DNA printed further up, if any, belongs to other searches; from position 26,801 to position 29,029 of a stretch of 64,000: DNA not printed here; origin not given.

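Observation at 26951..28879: Sec-signal-bearing group-A flavin monooxygenase-like protein with two unknown extensions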

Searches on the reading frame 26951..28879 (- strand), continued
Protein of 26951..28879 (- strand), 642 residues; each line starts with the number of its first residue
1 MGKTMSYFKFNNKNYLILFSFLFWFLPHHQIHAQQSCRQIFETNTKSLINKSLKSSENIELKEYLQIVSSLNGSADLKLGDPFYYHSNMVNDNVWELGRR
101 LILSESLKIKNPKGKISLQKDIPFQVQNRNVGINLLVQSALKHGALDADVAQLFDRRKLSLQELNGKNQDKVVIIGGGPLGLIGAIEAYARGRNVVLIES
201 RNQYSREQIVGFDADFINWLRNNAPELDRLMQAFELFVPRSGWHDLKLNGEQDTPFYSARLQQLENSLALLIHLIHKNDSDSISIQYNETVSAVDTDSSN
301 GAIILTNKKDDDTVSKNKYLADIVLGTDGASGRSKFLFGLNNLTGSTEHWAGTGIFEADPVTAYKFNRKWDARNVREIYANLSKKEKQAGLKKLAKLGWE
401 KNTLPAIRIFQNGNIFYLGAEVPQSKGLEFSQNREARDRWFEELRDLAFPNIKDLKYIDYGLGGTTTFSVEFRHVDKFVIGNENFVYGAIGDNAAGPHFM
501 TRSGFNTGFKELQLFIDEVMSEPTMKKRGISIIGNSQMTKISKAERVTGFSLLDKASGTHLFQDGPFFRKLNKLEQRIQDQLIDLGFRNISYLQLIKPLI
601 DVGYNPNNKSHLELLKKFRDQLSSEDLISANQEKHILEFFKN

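Call 76: find_homologous_proteins(query=L012:10867-12567:+, max_evalue=1e-50)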
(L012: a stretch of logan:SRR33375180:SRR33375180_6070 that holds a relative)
Query L012:10867-12567:+ (566 aa): 8000 proteins with E <= 1e-50 among 8000 candidates; the best 120 are listed.
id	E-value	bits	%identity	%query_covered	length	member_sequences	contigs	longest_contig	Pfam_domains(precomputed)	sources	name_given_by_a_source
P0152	0.0e+0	1306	100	100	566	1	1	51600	PF02775.27,PF02776.24,PF00205.29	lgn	-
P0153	0.0e+0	1109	84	100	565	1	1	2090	PF02775.27,PF02776.24,PF00205.29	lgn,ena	-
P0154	0.0e+0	1034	77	100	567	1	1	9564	PF02775.27,PF02776.24,PF00205.29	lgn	-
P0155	0.0e+0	1029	76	100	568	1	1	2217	PF02775.27,PF02776.24,PF00205.29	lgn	-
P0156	0.0e+0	1026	78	100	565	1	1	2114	PF02775.27,PF02776.24,PF00205.29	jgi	jgi:acetolactate synthase-1/2/3 large subunit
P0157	0.0e+0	1014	76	100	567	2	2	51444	PF02775.27,PF02776.24,PF00205.29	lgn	-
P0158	4.2e-298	1008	75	100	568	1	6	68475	PF01855.25,PF02775.27,PF02776.24,PF00205.29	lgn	-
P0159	3.3e-297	1005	75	100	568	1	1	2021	PF01855.25,PF02775.27,PF02776.24,PF00205.29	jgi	jgi:acetolactate synthase-1/2/3 large subunit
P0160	2.6e-252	856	65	100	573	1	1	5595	PF02775.27,PF02776.24,PF00205.29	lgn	-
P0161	1.7e-246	837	65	100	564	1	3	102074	PF02775.27,PF02776.24,PF00205.29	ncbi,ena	-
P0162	8.4e-246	835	63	100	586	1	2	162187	PF02775.27,PF02776.24,PF00205.29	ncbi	-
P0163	1.8e-245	834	66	100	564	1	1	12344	PF02775.27,PF02776.24,PF00205.29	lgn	-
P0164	2.0e-245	834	63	100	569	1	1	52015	PF02775.27,PF02776.24,PF00205.29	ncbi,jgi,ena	-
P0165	2.2e-245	834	63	100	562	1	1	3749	PF01855.25,PF02775.27,PF02776.24,PF00205.29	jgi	-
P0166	4.0e-245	833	65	100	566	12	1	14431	PF02775.27,PF02776.24,PF00205.29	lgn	-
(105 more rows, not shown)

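Call 84: fold_search(model_id=the predicted structure, library=viral)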
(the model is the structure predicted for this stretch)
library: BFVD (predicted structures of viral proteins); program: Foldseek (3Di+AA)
matches with E <= 10: 903; with E <= 0.001: 30
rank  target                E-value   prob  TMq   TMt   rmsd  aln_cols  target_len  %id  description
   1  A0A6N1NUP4            2.6e-11  1.00  0.28  0.29  18.1       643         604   13  Putative ORFan [Tupanvirus deep ocean]
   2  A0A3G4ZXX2            3.8e-11  1.00  0.38  0.63   7.3       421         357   13  Monooxygenase, FAD-binding domain-containing protein [Edafosvirus sp.]
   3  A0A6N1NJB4            1.7e-10  1.00  0.38  0.60   7.3       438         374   14  Monooxygenase [Tupanvirus soda lake]
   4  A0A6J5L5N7            2.6e-10  1.00  0.34  0.53   7.0       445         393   12  Flavin-dependent halogenase [uncultured Caudovirales phage]
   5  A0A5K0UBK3            1.5e-09  1.00  0.35  0.53  14.3       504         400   10  3-(3-hydroxyphenyl)propionate hydroxylase [Yasminevirus sp. GU-2018]
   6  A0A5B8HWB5            1.8e-08  1.00  0.31  0.46  14.2       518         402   11  Lycopene cyclase protein [Mimiviridae sp. ChoanoV1]
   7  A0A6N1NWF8            1.8e-08  1.00  0.29  0.35  23.2       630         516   12  Putative orfan [Tupanvirus soda lake]
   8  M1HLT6                2.1e-08  1.00  0.37  0.50   6.6       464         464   10  (no name in the UniProt tables at hand)
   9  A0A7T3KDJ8            6.6e-08  1.00  0.26  0.35   9.6       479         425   12  Putative NAD/FAD utilizing dehydrogenase [Campylobacter phage F348]
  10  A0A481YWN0            4.1e-07  1.00  0.25  0.24  20.0       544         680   10  Glycosyl transferase [Marseillevirus LCMAC201]
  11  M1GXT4                6.3e-07  1.00  0.21  0.32  11.6       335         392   15  (no name in the UniProt tables at hand)
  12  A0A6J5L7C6            3.3e-06  1.00  0.28  0.48  11.0       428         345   12  FAD dependent oxidoreductase [uncultured Caudovirales phage]
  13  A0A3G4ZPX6            7.0e-06  1.00  0.26  0.38  10.2       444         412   12  Putative FAD-dependent dehydrogenase [Terrestrivirus sp.]
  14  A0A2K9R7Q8            1.2e-05  1.00  0.28  0.40  15.2       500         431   10  (no name in the UniProt tables at hand)
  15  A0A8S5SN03            2.0e-05  1.00  0.27  0.47  10.6       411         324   13  D-Arginine Dehydrogenase [Podoviridae sp. ctIKM86]
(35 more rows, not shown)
